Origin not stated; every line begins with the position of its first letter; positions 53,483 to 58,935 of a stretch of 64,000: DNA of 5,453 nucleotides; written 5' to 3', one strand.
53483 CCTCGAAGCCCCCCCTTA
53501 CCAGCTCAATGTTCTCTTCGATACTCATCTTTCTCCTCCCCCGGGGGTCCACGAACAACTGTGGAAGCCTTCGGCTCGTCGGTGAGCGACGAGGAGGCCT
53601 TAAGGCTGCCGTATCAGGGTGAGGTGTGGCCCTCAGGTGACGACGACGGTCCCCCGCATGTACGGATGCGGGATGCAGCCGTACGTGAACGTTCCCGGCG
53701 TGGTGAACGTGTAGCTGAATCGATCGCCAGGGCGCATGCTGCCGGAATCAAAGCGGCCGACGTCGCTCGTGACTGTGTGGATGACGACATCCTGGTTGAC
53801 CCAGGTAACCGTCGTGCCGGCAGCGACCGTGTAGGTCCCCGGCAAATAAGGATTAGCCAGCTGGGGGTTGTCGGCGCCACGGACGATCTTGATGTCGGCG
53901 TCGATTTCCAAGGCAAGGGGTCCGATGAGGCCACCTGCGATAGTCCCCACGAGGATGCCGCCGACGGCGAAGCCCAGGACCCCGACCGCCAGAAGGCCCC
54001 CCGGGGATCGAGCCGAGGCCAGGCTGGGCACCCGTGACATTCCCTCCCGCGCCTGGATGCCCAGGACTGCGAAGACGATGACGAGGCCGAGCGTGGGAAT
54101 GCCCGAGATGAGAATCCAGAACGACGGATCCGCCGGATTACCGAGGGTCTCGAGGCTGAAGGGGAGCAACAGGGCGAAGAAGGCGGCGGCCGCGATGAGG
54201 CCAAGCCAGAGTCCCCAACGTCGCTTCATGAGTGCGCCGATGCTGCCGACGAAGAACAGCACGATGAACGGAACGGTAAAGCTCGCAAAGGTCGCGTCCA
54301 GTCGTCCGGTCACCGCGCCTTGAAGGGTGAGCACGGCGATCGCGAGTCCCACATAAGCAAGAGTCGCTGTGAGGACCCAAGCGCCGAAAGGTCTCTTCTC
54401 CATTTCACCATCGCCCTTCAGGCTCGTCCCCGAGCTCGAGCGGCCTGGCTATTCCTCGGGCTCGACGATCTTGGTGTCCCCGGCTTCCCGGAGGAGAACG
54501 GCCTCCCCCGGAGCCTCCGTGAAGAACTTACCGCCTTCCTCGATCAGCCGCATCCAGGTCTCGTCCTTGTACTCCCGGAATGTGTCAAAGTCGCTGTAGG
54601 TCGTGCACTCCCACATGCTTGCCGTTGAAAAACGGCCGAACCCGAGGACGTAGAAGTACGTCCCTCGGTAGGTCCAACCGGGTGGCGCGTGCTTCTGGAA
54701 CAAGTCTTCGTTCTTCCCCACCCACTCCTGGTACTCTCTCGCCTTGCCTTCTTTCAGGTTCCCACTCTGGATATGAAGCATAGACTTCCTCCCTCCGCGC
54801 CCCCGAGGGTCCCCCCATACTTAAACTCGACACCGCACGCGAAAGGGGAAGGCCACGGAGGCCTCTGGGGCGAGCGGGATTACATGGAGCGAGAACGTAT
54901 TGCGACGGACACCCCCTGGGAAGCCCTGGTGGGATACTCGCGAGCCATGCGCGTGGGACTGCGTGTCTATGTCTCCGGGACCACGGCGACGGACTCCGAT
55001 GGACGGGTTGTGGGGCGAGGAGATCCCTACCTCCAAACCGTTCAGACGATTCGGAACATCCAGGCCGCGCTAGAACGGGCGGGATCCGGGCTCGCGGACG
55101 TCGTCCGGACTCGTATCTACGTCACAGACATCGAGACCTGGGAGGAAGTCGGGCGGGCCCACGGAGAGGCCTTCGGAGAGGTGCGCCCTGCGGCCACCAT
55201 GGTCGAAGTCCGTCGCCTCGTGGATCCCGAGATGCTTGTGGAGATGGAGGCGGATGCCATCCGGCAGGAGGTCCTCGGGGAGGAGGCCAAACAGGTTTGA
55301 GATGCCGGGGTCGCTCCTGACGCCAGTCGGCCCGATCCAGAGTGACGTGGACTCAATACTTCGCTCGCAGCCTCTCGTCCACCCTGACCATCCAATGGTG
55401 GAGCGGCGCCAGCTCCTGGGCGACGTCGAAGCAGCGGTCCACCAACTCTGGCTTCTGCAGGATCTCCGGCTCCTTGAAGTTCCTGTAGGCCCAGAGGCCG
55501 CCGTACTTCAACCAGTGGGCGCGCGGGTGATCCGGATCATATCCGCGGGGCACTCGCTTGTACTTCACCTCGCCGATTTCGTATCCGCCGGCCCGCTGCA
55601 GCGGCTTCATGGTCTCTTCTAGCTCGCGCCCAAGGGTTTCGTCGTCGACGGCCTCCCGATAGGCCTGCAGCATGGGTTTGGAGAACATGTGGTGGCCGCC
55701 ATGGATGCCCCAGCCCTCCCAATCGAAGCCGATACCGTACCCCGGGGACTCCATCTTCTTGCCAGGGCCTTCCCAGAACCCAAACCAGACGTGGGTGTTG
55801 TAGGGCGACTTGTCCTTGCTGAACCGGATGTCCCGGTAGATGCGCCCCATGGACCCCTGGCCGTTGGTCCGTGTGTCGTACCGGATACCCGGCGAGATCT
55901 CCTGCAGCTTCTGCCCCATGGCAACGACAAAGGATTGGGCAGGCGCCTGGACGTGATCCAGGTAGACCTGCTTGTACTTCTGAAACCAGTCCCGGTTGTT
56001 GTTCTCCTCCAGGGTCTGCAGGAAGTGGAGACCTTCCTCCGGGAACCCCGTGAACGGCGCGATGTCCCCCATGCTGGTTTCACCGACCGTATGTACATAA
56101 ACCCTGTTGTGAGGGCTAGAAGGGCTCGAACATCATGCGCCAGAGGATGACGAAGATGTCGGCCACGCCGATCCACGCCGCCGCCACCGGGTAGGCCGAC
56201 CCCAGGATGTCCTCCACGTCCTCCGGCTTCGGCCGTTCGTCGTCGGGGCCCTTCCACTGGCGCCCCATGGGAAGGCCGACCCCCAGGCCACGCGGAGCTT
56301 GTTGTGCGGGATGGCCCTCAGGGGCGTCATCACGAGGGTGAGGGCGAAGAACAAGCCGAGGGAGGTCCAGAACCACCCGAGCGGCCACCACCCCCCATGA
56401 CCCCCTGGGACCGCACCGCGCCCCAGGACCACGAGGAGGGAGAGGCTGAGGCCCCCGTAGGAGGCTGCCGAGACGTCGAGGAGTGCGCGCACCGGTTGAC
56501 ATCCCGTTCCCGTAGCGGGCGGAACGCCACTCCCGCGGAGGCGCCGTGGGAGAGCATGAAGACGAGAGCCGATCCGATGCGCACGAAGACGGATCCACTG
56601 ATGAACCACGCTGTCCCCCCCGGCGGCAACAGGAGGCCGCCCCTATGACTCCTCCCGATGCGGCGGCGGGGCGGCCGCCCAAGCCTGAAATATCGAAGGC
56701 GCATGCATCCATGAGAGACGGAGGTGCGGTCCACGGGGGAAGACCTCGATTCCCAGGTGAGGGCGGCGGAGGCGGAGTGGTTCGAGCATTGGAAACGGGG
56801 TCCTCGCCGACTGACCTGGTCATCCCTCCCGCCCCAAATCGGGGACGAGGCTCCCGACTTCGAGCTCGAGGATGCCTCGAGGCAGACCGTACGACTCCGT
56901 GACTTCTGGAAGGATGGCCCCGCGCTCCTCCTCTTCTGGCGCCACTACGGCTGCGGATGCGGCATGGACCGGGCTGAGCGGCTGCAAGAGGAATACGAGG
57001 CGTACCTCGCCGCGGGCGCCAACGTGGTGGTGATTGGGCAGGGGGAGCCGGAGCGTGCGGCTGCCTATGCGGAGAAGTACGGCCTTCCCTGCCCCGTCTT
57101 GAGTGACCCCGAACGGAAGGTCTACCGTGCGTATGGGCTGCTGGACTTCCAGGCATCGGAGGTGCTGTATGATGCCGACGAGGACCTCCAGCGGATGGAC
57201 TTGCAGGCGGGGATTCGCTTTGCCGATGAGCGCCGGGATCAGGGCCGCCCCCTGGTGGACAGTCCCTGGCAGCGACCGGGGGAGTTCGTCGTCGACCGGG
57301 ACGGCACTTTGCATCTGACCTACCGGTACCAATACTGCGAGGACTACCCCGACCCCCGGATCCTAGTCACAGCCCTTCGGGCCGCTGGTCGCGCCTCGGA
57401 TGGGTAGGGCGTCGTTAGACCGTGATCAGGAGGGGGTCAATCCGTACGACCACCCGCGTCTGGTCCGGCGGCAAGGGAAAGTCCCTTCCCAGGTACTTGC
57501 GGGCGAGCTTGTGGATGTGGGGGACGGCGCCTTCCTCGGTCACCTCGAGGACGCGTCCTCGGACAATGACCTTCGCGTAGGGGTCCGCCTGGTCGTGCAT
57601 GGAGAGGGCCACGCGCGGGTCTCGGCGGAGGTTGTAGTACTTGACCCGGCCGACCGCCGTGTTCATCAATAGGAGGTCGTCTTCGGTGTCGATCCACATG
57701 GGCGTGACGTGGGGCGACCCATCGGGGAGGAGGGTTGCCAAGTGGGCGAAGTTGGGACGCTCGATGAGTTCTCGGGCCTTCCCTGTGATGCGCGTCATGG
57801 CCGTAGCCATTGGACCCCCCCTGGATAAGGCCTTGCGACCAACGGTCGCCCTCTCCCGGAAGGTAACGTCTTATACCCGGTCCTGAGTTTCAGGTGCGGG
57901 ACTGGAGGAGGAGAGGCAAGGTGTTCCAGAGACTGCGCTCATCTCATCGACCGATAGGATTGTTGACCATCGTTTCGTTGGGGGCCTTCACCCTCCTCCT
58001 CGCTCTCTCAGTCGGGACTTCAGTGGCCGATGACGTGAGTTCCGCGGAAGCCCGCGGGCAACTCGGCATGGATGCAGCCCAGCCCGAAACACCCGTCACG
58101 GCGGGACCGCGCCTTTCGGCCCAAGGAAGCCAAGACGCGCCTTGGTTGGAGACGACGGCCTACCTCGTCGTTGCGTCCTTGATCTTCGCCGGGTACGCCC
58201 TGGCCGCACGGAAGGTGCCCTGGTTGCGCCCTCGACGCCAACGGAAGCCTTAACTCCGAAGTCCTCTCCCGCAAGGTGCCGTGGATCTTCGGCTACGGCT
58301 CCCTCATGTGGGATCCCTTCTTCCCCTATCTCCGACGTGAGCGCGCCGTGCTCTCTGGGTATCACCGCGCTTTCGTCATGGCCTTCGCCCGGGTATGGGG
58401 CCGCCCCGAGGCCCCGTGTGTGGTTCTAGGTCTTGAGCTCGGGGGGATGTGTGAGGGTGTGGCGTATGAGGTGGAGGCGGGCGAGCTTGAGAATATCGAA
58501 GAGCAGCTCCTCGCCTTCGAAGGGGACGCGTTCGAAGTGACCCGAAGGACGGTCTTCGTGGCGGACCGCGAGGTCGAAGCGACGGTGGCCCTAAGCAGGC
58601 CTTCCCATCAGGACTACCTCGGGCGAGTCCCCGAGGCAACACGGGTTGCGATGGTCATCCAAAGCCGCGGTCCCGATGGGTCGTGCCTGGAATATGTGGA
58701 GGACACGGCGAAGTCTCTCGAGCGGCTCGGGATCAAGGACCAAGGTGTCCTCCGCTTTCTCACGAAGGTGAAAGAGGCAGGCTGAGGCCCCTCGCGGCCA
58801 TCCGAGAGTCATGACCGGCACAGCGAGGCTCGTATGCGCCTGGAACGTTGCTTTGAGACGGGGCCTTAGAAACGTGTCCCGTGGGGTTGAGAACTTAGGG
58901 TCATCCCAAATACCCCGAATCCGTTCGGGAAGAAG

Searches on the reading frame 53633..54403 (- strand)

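Call 47: search_protein_families(library=pfam, proteins=[window:53633-54403:-], max_evalue=0.00001)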
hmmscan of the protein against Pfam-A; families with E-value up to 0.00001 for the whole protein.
window:53633-54403:- (256 aa): 1 family
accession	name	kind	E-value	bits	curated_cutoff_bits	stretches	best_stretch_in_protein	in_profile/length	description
PF00127.26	Copper-bind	-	1.4e-08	35.5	21.2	1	186-255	14-98/99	Copper binding proteins, plastocyanin/azurin family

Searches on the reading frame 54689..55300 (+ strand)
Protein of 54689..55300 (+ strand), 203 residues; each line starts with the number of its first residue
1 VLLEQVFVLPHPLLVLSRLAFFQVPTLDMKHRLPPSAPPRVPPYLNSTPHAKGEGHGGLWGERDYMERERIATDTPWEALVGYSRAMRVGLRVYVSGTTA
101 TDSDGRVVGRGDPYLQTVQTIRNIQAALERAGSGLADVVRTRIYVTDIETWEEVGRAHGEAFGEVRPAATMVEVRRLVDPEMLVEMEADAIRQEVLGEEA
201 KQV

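Call 47: search_protein_families(library=pfam, proteins=[window:54689-55300:+], max_evalue=0.00001)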
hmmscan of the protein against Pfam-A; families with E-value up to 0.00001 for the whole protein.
window:54689-55300:+ (203 aa): 1 family
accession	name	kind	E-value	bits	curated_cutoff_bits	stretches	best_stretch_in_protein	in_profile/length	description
PF01042.26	Ribonuc_L-PSP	-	9.4e-30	103.5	27.3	1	78-191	6-120/121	Endoribonuclease L-PSP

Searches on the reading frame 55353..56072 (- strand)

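Call 47: search_protein_families(library=pfam, proteins=[window:55353-56072:-], max_evalue=0.00001)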
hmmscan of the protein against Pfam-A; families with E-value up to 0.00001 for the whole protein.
window:55353-56072:- (239 aa): 1 family
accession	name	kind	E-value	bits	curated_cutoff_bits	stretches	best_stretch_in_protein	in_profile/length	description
PF09365.15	DUF2461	-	7.7e-50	170.1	22.8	1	15-227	3-208/208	Conserved hypothetical protein (DUF2461)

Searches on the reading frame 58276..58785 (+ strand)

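Call 48: search_protein_families(library=pfam, proteins=[window:58276-58785:+], max_evalue=0.00001)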
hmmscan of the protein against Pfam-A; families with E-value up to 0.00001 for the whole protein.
window:58276-58785:+ (169 aa): 1 family
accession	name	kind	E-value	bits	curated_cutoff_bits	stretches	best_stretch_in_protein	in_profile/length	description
PF04752.17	ChaC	-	2.5e-28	99.8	21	1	3-167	2-175/176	ChaC-like protein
